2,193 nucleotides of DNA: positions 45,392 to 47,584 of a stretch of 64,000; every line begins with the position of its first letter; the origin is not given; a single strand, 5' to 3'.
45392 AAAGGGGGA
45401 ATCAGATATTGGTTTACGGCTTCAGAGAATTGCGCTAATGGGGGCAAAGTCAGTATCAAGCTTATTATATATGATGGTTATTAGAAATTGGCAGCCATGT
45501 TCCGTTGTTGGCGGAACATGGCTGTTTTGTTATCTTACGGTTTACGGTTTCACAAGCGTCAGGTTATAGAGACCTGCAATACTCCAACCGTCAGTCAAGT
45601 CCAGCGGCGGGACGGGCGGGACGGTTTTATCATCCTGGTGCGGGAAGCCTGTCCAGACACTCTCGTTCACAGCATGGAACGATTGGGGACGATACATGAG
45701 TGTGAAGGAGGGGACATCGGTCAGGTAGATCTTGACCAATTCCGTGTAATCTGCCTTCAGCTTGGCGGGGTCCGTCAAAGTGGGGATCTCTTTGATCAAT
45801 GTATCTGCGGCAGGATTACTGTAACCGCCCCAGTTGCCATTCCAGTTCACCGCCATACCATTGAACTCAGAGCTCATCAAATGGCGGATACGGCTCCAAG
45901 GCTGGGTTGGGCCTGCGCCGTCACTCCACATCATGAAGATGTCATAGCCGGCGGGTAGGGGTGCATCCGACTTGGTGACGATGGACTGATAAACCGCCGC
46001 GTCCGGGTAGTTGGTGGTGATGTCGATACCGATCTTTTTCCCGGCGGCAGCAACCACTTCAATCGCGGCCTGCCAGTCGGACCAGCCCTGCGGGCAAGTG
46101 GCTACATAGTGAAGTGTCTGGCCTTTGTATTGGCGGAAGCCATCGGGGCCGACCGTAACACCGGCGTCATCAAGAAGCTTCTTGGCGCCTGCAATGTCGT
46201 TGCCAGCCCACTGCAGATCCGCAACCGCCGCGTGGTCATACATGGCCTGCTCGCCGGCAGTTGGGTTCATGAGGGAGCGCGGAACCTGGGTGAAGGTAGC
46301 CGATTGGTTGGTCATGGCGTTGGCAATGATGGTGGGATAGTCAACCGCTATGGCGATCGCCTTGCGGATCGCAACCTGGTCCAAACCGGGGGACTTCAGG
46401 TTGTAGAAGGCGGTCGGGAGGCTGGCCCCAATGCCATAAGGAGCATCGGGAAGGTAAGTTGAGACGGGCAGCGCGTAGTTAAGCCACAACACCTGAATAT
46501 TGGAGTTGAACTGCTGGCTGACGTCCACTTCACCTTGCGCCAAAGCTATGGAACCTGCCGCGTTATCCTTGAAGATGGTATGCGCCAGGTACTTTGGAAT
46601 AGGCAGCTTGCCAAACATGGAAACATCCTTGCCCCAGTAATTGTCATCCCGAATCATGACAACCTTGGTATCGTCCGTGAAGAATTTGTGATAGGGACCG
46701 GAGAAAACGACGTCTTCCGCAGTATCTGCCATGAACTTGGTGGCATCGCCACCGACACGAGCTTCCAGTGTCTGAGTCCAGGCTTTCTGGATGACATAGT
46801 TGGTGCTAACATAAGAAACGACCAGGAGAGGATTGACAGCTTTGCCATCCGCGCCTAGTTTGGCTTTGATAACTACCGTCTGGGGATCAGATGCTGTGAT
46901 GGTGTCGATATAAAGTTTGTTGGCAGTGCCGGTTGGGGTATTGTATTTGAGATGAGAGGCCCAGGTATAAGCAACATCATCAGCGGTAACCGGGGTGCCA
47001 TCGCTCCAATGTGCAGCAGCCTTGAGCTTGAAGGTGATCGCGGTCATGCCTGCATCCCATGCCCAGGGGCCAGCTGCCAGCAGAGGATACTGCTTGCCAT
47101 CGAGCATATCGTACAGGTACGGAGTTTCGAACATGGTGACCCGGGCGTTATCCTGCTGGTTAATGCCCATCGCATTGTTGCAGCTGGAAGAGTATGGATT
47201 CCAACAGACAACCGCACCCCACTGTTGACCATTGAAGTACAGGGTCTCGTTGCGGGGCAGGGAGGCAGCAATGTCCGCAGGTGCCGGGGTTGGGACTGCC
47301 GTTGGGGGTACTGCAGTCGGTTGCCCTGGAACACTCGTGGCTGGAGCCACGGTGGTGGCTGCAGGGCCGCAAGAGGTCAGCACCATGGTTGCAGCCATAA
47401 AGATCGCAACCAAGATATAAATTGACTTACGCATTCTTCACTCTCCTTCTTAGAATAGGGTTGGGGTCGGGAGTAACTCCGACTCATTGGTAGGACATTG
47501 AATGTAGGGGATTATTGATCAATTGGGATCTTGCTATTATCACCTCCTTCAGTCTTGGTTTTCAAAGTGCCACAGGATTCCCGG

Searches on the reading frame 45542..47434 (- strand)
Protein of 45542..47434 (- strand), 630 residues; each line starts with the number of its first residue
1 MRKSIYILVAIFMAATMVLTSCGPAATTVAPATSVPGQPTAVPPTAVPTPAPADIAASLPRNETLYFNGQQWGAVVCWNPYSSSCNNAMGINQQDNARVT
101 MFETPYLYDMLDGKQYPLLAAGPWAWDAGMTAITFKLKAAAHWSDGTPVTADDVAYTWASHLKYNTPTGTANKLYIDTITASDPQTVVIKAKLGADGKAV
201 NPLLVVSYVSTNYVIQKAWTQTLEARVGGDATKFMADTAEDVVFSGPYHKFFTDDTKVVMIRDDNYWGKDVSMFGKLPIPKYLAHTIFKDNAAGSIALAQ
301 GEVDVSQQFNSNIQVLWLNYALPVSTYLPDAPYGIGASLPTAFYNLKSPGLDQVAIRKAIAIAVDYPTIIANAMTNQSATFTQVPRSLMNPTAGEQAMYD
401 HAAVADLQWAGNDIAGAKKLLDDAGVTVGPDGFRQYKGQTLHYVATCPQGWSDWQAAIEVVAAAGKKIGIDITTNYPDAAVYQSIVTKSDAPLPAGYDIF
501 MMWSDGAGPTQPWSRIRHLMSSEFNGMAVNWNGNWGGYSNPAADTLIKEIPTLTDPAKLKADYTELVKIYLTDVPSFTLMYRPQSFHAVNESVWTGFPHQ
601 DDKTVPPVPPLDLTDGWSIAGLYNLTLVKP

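Call 67: search_protein_families(library=pfam, proteins=[window:45542-47434:-], max_evalue=0.00001)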
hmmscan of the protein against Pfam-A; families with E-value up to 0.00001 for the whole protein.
window:45542-47434:- (630 aa): 1 family
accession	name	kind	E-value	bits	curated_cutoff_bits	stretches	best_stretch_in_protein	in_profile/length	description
PF00496.27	SBP_bac_5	-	7.4e-46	157.4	32.4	1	116-493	3-341/368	Bacterial extracellular solute-binding proteins, family 5 Middle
